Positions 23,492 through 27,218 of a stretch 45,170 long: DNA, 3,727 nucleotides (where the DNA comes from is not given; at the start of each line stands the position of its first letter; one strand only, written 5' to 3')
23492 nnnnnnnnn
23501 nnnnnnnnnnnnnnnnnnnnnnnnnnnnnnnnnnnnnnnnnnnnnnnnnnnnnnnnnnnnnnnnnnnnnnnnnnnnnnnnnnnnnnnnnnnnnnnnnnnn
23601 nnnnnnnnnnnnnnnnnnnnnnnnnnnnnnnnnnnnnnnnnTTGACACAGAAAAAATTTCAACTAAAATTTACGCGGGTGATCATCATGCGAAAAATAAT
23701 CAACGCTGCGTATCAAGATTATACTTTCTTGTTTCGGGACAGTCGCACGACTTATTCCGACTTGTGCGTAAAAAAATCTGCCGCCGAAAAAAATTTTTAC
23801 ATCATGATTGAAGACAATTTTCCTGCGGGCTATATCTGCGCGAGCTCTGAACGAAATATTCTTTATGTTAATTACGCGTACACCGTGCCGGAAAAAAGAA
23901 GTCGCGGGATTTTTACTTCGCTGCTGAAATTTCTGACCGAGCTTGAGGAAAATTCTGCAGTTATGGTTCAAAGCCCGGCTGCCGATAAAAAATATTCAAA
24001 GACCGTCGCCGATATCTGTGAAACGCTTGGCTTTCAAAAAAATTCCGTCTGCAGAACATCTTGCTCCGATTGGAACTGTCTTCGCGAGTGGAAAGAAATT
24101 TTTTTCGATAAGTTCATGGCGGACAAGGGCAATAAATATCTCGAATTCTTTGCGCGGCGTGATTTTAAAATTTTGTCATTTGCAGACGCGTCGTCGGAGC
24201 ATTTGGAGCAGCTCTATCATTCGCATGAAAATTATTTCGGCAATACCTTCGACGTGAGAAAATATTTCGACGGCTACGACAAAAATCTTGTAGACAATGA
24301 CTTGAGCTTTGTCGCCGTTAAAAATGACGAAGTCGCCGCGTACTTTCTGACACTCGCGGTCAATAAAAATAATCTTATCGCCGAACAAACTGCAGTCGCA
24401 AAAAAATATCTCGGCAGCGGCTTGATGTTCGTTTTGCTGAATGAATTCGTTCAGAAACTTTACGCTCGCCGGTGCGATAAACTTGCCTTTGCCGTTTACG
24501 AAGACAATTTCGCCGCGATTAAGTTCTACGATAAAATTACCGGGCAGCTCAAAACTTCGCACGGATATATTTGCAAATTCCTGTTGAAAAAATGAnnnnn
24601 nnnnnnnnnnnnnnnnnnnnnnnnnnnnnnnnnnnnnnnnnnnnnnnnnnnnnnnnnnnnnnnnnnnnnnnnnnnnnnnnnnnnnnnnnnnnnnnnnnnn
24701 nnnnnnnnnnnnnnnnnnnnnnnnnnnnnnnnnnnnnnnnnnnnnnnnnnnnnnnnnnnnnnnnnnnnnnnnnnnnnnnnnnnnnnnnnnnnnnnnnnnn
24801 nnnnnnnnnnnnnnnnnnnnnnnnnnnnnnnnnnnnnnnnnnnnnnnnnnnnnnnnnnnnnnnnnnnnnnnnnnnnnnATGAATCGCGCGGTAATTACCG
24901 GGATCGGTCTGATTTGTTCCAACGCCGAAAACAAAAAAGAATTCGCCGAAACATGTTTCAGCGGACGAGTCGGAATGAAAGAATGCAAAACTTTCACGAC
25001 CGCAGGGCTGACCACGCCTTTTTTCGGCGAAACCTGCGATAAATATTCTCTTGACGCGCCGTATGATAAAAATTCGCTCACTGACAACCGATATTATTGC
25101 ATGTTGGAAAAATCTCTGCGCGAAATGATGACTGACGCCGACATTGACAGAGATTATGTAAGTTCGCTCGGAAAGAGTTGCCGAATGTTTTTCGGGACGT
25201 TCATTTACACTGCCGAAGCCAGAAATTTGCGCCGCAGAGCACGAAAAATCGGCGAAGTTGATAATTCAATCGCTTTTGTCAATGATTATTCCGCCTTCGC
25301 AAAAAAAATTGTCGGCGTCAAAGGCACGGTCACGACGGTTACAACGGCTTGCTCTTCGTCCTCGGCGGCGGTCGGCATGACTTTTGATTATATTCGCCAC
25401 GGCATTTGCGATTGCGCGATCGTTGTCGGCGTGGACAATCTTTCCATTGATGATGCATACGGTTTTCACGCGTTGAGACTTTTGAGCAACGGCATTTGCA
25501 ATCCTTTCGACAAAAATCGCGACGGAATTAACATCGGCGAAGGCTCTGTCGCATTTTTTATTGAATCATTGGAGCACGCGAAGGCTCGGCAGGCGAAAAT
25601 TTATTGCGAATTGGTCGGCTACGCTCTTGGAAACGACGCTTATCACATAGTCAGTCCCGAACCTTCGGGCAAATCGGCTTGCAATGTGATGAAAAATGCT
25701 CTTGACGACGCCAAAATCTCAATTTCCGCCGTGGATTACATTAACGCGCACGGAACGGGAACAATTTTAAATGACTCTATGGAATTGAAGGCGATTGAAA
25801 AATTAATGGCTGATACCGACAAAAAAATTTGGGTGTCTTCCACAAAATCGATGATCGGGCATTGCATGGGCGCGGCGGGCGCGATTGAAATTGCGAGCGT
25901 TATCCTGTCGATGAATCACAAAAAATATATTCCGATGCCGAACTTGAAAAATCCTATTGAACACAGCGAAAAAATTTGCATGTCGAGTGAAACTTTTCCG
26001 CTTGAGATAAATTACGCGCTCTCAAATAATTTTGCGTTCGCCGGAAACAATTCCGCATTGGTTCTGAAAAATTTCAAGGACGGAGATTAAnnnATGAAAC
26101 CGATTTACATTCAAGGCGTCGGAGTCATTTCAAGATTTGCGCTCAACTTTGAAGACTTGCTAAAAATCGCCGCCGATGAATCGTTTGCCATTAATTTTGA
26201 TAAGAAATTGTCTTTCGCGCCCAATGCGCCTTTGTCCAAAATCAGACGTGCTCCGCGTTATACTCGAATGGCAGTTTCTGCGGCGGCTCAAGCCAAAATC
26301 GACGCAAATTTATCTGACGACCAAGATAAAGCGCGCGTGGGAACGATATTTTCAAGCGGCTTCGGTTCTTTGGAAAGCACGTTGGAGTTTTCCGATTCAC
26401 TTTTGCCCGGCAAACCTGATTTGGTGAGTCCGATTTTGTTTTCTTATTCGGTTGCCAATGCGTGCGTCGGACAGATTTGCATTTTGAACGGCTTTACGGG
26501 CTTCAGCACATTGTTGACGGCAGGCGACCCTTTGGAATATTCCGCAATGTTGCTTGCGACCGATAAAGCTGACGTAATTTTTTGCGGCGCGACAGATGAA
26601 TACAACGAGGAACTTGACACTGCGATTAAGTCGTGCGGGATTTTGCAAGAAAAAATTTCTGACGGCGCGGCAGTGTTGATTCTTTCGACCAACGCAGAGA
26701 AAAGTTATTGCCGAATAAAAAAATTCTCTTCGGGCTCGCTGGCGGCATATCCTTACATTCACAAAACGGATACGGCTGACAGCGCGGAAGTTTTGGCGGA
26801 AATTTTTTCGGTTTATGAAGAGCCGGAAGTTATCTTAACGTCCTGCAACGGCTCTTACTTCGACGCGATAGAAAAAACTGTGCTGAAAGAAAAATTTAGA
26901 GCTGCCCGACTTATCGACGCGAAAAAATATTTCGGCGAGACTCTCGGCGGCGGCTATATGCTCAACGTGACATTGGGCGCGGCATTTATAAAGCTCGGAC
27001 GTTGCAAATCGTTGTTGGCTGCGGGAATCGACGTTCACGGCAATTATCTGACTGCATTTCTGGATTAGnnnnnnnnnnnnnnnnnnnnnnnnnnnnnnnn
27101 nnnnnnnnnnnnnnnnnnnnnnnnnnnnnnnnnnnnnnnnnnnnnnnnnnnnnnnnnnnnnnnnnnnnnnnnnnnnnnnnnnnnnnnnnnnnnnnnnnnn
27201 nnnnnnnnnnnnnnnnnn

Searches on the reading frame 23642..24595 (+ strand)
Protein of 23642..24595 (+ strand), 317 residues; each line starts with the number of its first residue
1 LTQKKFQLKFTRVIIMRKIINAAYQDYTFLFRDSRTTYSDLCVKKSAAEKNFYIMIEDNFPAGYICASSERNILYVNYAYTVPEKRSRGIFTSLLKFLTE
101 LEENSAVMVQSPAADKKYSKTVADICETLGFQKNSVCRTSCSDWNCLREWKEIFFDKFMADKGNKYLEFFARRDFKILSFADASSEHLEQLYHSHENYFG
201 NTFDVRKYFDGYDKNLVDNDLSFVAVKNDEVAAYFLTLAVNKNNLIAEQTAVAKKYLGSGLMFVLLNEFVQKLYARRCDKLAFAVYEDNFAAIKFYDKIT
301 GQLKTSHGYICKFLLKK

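Call 52: search_protein_families(library=pfam, proteins=[window:23642-24595:+], max_evalue=0.001)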
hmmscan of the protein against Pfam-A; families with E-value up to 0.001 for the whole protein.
window:23642-24595:+ (317 aa): 3 families
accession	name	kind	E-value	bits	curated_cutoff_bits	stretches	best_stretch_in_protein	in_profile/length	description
PF00583.31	Acetyltransf_1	-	2.2e-16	60.6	20.7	1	189-298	2-113/116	Acetyltransferase (GNAT) family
PF13508.13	Acetyltransf_7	-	6e-08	33.4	27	0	221-298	4-79/84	Acetyltransferase (GNAT) domain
PF13527.13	Acetyltransf_9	-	0.00074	19.9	25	0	74-107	73-107/127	Acetyltransferase (GNAT) domain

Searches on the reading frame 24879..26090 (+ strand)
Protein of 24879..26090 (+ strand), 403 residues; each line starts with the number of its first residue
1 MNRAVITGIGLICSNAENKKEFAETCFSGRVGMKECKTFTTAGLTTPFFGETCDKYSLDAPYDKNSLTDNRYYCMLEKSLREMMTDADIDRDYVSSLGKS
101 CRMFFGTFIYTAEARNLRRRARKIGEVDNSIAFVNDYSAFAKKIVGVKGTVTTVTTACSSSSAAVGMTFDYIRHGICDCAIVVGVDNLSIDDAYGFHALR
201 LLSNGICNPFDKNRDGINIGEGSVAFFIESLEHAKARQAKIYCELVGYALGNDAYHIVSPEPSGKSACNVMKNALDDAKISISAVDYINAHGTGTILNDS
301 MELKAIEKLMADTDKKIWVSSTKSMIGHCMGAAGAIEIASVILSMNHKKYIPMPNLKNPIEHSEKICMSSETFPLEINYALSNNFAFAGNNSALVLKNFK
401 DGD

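Call 52: search_protein_families(library=pfam, proteins=[window:24879-26090:+], max_evalue=0.001)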
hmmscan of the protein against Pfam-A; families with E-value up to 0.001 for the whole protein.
window:24879-26090:+ (403 aa): 3 families
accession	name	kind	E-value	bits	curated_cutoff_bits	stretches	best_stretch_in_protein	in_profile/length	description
PF02801.28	Ketoacyl-synt_C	-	1.1e-35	122.7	20.8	1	242-356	1-118/119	Beta-ketoacyl synthase, C-terminal domain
PF00109.32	ketoacyl-synt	-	2.8e-27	96.4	20.8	1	2-234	2-252/252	Beta-ketoacyl synthase, N-terminal domain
PF00108.29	Thiolase_N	-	5.9e-05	23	26.4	1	148-190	75-117/260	Thiolase, N-terminal domain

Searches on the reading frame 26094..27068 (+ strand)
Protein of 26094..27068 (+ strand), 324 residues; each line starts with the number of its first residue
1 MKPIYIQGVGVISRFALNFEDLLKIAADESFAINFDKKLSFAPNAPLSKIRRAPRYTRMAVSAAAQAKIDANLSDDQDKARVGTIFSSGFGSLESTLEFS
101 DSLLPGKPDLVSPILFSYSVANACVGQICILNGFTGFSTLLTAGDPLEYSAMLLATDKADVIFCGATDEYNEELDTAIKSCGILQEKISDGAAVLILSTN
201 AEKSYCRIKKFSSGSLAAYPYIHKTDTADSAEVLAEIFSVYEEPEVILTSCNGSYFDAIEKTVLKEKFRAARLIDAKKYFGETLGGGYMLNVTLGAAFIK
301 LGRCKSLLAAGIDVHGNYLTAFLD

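Call 52: search_protein_families(library=pfam, proteins=[window:26094-27068:+], max_evalue=0.001)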
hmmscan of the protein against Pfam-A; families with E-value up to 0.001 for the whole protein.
window:26094-27068:+ (324 aa): 1 family
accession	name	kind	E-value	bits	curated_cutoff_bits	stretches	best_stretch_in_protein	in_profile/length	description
PF13723.12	Ketoacyl-synt_2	-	3.3e-08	33.8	25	1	51-145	28-112/223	Beta-ketoacyl synthase, N-terminal domain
